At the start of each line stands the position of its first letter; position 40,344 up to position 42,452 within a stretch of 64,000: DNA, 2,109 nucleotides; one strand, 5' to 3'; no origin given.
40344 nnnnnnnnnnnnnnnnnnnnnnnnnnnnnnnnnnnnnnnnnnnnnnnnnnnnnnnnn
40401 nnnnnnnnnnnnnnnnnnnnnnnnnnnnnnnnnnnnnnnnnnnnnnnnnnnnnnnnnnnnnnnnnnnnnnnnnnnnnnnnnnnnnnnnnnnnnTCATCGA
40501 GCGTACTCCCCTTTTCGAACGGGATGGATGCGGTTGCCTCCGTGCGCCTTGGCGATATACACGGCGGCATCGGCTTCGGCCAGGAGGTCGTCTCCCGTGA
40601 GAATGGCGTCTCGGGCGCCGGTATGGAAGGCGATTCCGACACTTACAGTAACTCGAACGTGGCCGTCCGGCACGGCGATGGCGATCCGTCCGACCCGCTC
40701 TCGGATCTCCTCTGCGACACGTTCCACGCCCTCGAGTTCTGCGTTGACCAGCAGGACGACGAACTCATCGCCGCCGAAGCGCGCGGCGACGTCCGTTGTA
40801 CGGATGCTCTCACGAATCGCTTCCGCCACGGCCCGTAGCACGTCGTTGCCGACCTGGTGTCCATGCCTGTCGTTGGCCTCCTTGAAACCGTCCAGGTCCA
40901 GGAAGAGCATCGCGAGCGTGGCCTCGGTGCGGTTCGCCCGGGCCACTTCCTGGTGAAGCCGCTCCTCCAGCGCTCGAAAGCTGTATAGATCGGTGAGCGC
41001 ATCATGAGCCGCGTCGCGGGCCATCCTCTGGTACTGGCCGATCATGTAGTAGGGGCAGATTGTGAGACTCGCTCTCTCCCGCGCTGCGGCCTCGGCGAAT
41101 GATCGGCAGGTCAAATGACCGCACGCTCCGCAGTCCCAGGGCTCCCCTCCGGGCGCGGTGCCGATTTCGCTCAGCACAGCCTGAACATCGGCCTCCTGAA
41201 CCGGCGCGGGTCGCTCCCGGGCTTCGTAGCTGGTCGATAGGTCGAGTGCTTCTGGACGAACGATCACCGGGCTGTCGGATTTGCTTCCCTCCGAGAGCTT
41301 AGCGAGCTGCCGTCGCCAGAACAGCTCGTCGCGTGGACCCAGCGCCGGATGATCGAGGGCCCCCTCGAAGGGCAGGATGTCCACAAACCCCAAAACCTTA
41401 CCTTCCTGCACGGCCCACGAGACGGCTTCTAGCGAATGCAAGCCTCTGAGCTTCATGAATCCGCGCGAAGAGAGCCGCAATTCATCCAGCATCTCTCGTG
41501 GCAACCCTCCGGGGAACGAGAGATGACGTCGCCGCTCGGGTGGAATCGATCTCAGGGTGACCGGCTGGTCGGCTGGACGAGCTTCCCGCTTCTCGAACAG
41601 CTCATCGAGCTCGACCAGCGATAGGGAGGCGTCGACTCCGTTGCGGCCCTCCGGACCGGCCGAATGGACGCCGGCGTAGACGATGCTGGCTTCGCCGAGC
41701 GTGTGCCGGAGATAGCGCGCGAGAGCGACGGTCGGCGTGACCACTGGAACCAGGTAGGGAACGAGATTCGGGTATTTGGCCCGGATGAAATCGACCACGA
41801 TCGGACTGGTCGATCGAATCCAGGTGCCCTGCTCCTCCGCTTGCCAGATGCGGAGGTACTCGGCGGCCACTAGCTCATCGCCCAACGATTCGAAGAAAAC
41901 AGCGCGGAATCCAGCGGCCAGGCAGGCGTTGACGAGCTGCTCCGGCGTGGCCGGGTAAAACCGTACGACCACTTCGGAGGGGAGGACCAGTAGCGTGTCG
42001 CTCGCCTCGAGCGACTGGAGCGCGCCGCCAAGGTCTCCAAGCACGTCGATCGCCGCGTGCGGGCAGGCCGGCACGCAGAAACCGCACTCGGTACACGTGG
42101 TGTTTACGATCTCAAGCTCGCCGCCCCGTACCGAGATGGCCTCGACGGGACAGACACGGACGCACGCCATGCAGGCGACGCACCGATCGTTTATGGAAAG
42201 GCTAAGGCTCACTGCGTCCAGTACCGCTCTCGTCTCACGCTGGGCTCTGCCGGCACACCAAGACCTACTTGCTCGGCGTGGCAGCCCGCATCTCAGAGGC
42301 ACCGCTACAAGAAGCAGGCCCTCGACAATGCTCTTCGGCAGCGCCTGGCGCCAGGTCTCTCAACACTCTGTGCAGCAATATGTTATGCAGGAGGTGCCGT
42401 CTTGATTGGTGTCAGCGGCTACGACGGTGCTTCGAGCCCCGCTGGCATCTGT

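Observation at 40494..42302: Fe-S / degenerate [FeFe]-hydrogenase-like sensor domain fused to a GGDEF diguanylate cyclase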

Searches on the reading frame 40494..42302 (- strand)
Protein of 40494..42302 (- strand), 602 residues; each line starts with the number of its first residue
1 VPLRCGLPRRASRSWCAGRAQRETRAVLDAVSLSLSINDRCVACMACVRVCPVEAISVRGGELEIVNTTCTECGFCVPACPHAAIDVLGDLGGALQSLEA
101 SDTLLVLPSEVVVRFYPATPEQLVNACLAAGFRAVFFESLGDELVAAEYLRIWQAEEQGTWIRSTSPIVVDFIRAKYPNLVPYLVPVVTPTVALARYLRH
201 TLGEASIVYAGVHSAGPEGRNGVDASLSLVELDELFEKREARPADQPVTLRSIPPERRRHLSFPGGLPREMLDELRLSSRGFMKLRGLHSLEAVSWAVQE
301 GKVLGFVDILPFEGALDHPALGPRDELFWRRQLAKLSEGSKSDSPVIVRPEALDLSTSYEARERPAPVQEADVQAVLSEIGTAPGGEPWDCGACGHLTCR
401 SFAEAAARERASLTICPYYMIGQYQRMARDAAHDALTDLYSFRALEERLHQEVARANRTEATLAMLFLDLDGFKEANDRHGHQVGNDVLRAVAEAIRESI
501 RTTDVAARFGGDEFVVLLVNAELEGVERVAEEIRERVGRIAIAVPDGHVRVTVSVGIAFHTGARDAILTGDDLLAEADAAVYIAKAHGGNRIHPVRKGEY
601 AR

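Call 3: search_protein_families(library=pfam, proteins=[window:40494-42302:-], max_evalue=1)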
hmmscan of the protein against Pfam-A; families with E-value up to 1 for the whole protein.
window:40494-42302:- (602 aa): 18 families
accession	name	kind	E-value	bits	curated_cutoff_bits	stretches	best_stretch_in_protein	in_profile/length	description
PF00990.26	GGDEF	-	3.4e-40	137.9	23.8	1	431-591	1-161/161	Diguanylate cyclase, GGDEF domain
PF02906.19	Fe_hyd_lg_C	-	2.6e-11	44.1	22.1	1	117-205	24-116/245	Iron only hydrogenase large subunit, C-terminal domain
PF00037.32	Fer4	-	7e-09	35.6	21.1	2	38-57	5-24/24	4Fe-4S binding domain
PF04060.18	FeS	-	2e-08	34.3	23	1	390-418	5-33/33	Putative Fe-S cluster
PF12838.12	Fer4_7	-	6e-08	33.5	27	1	40-84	1-52/52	4Fe-4S dicluster domain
PF25160.1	LdpA_Fe-S-bd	-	2.1e-07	31.1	27.6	1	46-86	8-44/49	LdpA Fe-S cluster-binding domain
PF13187.11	Fer4_9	-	4.2e-07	30.3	27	1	40-85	1-52/52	4Fe-4S dicluster domain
PF13237.11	Fer4_10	-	5.8e-07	29.8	25.5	1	38-81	6-53/53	4Fe-4S dicluster domain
PF13484.11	Fer4_16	-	1.2e-06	29.6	30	2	40-59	1-20/66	4Fe-4S double cluster binding domain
PF12797.12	Fer4_2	-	1.4e-05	25.2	24.5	2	39-53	8-22/22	4Fe-4S binding domain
PF12837.12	Fer4_6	-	4.3e-05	23.7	25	2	39-56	7-24/24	4Fe-4S binding domain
PF13183.11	Fer4_8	-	0.00016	22.6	27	2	69-84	4-19/68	4Fe-4S dicluster domain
PF13746.11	Fer4_18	-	0.00028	21.5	27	1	38-82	58-97/114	4Fe-4S dicluster domain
PF14697.11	Fer4_21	-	0.00038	20.9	35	2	36-57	36-58/59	4Fe-4S dicluster domain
PF12800.12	Fer4_4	-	0.0056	17.4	24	2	39-53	2-16/17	4Fe-4S binding domain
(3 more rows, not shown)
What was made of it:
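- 42048..42191 (-): Two ferredoxin-type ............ motifs (C11, C14, C17, C21 and C40, C43, C46, C50), predicted to bind two [4Fe-4S] clusters. Pfam Fer4, Fer4_7, Fer4_9 and Fer4_10 (call 3).
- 41055..41132 (-): Cx2Cx4Cx16C motif (C361, C364, C369, C386), PF04060 type, predicted to bind a third [4Fe-4S] cluster. Pfam PF04060 E 2e-8 (call 3).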

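Call 4: search_protein_families(library=ncbifam, proteins=[window:40494-42302:-], max_evalue=1)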
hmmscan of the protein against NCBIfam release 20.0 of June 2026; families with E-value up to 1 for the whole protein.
window:40494-42302:- (602 aa): 119 families (the best 25 are shown)
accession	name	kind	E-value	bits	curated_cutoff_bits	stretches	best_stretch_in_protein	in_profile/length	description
TIGR00254.1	GGDEF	domain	2.1e-45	154.4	37.4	1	429-592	3-164/168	diguanylate cyclase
NF038266.1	diguan_SiaD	equivalog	3.2e-41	141.4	290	1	425-592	88-252/252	biofilm regulation diguanylate cyclase SiaD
NF007135.0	PRK09581.1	equivalog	1.4e-39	136.2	474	1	427-593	288-453/457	PleD family two-component system response regulator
NF007423.1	PRK09966.1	equivalog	1.8e-38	132.5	325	1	425-585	233-390/390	diguanylate cyclase DgcN/YfiN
NF051473.1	DigCycDgcsShew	equivalog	3.1e-36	125.3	400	1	412-591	116-287/291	diguanylate cyclase DgcS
NF007380.0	PRK09894.1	equivalog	3.2e-36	125.2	256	1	431-592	129-284/296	diguanylate cyclase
NF041606.1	dguan_cyc_DgcA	equivalog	1.9e-34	119.2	370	1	440-592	191-336/340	diguanylate cyclase DgcA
NF047654.1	DiguCycDgcRLepto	equivalog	3e-34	118.3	500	1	426-592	128-293/295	diguanylate cyclase DgcR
NF007298.0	PRK09776.1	equivalog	1.8e-31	108.9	1135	1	425-593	678-843/1111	diguanylate cyclase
NF011955.1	PRK15426.1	equivalog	8.1e-30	103.5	408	1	429-592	396-558/564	cellulose biosynthesis regulator diguanylate cyclase DgcQ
NF040885.1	diguan_DgcJ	equivalog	1.6e-27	96.5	500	1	421-587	331-488/493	diguanylate cyclase DgcJ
TIGR04105.1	FeFe_hydrog_B1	subfamily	1.9e-26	92.8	450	2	46-245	165-376/462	monomeric [FeFe] hydrogenase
NF007474.0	PRK10060.1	equivalog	5.4e-26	91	782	1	425-590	231-390/663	cyclic di-GMP phosphodiesterase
NF053781.1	cdiGMPphdstlr2612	equivalog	4e-25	87.7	1600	1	425-589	834-996/1268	Tlr1612 family c-di-GMP phosphodiesterase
NF047872.1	GGDEF_GdpS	equivalog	7.5e-25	87.9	400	1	425-592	181-347/355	GGDEF domain-containing protein GdpS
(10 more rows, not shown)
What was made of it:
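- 40530..41012 (-): GGDEF diguanylate cyclase domain. The I-site RTTD and the GGDEF motif lie at 40761..40802. Pfam E 3.4e-40 (call 3); TIGR00254 E 2e-45 (call 4).
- On GGDEF diguanylate cyclases: Pfam E 3.4e-40; TIGR00254 E 2e-45 (calls 3, 4).
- Checked: NCBIfam TIGR04105 (monomeric [FeFe] hydrogenase) matches 46-245 at E 1.9e-26, far below its family cut-off (call 4).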
